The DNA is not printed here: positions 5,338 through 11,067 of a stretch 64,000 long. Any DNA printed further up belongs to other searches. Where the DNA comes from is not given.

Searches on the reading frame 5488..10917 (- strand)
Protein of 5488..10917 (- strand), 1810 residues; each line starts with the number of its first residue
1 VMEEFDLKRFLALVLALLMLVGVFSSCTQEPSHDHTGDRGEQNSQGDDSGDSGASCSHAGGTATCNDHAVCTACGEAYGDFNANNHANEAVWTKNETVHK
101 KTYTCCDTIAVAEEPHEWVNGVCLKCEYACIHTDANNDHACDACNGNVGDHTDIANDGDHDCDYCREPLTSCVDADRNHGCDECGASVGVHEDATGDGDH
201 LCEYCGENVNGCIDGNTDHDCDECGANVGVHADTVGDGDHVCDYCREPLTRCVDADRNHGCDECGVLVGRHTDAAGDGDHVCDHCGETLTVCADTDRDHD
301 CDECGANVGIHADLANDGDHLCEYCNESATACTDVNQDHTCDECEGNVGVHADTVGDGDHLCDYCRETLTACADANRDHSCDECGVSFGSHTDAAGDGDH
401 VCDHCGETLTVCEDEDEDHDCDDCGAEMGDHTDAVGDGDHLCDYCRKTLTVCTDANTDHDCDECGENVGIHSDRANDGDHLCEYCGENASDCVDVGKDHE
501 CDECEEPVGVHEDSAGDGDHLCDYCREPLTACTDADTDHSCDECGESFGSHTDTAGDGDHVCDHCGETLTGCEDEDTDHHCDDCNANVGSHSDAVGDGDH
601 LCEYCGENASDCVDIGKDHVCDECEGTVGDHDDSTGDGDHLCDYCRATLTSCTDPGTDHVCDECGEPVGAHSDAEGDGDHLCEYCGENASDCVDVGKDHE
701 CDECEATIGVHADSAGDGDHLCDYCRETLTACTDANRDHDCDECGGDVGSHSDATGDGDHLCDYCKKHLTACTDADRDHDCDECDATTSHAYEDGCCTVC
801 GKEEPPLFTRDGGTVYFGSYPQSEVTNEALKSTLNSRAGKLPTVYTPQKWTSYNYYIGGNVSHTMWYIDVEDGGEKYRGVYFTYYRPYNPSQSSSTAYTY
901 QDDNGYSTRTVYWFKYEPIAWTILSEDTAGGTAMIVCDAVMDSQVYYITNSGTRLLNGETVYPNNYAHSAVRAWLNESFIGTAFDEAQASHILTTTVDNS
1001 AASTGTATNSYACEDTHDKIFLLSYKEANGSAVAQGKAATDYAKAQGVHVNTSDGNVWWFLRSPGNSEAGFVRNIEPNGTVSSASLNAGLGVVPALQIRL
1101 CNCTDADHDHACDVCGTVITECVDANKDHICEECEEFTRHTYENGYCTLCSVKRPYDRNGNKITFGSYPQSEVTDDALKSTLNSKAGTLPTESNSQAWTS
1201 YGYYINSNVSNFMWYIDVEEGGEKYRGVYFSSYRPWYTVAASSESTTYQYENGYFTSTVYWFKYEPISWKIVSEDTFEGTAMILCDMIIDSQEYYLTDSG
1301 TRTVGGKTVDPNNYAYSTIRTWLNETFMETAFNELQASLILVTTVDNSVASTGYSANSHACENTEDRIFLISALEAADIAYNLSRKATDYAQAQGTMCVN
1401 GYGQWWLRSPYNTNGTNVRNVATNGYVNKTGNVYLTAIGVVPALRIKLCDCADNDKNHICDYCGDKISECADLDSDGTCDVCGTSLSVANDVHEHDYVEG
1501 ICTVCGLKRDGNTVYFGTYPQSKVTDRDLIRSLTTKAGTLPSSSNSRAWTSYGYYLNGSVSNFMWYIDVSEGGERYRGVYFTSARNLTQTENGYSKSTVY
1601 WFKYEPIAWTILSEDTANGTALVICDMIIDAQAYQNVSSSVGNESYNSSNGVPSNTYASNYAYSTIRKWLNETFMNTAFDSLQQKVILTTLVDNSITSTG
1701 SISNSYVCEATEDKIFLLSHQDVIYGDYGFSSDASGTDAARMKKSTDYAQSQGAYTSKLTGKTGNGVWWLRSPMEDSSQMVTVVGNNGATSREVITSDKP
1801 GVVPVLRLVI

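Call 84: search_protein_families(library=pfam, proteins=[window:5488-10917:-], max_evalue=0.001)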
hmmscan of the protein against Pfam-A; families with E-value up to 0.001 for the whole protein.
window:5488-10917:- (1810 aa): 1 family
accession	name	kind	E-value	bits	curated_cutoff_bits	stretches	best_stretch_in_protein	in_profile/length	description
PF19789.6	DUF6273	-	6.9e-66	221.8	23.5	3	957-1098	25-170/172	Domain of unknown function (DUF6273)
